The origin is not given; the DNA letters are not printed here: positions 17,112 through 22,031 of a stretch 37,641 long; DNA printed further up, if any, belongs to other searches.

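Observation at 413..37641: Uncharacterised hybrid trans-AT PKS/NRPS cluster; collinear reading of the visible modules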

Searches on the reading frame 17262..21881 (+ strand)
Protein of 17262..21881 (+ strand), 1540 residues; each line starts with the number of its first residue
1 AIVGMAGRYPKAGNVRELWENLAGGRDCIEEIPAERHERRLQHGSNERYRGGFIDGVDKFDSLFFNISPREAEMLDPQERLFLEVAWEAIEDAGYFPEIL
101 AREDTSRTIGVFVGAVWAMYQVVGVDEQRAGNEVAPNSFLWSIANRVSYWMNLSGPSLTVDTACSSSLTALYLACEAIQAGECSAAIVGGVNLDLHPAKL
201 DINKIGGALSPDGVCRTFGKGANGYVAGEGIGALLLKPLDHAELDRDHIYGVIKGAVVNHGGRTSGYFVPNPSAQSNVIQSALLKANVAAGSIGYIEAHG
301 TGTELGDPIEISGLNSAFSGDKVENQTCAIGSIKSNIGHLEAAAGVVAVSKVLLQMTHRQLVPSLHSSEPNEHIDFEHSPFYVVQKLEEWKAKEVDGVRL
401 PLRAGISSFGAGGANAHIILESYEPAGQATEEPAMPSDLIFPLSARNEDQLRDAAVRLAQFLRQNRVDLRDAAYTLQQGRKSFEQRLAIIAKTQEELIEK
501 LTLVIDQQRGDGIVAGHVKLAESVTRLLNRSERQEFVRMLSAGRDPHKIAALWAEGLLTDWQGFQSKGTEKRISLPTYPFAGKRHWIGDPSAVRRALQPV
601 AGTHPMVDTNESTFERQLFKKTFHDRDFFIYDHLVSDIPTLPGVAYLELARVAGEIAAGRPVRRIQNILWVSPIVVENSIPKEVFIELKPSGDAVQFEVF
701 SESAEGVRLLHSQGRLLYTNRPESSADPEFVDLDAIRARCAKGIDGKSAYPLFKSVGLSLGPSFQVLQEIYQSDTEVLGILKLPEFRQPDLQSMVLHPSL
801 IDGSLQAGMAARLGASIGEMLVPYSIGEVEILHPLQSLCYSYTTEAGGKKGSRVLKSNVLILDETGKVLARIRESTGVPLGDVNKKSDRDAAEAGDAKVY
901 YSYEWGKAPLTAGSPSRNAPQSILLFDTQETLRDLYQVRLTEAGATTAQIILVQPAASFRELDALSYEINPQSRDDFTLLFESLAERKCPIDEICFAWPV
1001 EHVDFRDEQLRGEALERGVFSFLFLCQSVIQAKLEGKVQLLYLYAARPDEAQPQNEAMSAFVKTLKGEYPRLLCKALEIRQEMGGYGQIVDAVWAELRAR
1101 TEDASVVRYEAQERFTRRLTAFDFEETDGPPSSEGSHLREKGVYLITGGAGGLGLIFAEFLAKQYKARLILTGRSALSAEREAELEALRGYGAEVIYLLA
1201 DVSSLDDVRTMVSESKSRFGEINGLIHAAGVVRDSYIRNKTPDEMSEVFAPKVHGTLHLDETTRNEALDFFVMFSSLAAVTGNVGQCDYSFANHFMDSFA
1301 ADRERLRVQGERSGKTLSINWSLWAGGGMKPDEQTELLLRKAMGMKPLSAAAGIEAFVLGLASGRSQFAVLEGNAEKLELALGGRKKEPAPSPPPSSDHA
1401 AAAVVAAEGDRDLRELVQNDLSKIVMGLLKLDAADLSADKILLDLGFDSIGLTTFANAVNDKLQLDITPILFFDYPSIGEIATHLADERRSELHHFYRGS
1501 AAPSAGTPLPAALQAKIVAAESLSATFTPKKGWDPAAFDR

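Call 7: search_protein_families(library=pfam, proteins=[window:17262-21881:+], max_evalue=0.01)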
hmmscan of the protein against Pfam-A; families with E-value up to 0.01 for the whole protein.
window:17262-21881:+ (1540 aa): 13 families
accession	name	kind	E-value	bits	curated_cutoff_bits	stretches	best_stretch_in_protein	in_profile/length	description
PF00109.32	ketoacyl-synt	-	4e-75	253.1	20.8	1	1-242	5-252/252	Beta-ketoacyl synthase, N-terminal domain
PF08659.16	KR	-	1.8e-55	188.1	22.6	1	1142-1325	1-179/180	KR domain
PF02801.28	Ketoacyl-synt_C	-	6.7e-38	129.8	20.8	1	250-366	1-117/119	Beta-ketoacyl synthase, C-terminal domain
PF21394.3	Beta-ketacyl_N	-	8.1e-32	110.6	26.9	1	922-1092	2-166/170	Beta-ketoacyl synthase-like, N-terminal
PF14765.12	PS-DH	-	3.6e-23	82.4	23.7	1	731-876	4-155/166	Polyketide synthase dehydratase N-terminal domain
PF21089.3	PKS_DH_N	-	2.5e-19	69.6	27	1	604-701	1-102/103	Polyketide synthase dehydratase domain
PF22621.2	CurL-like_PKS_C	-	9e-19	67.6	27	1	440-501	2-64/64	CurL-like, PKS C-terminal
PF22336.2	RhiE-like_linker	-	4.5e-17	62.2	27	1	443-507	2-66/67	RhiE-like, KS-MAT linker domain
PF16197.11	KAsynt_C_assoc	-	2.6e-14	54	33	1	370-486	1-107/111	Ketoacyl-synthetase C-terminal extension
PF00550.31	PP-binding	-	9.4e-14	51.9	20.8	1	1421-1485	3-67/67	Phosphopantetheine attachment site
PF00106.31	adh_short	-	1.6e-13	51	26.6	1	1144-1300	3-160/195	short chain dehydrogenase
PF13561.12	adh_short_C2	-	7.5e-08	32.7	27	1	1152-1259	7-111/236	Enoyl-(Acyl carrier protein) reductase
PF00108.29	Thiolase_N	-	7e-06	26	26.4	1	151-191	70-112/260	Thiolase, N-terminal domain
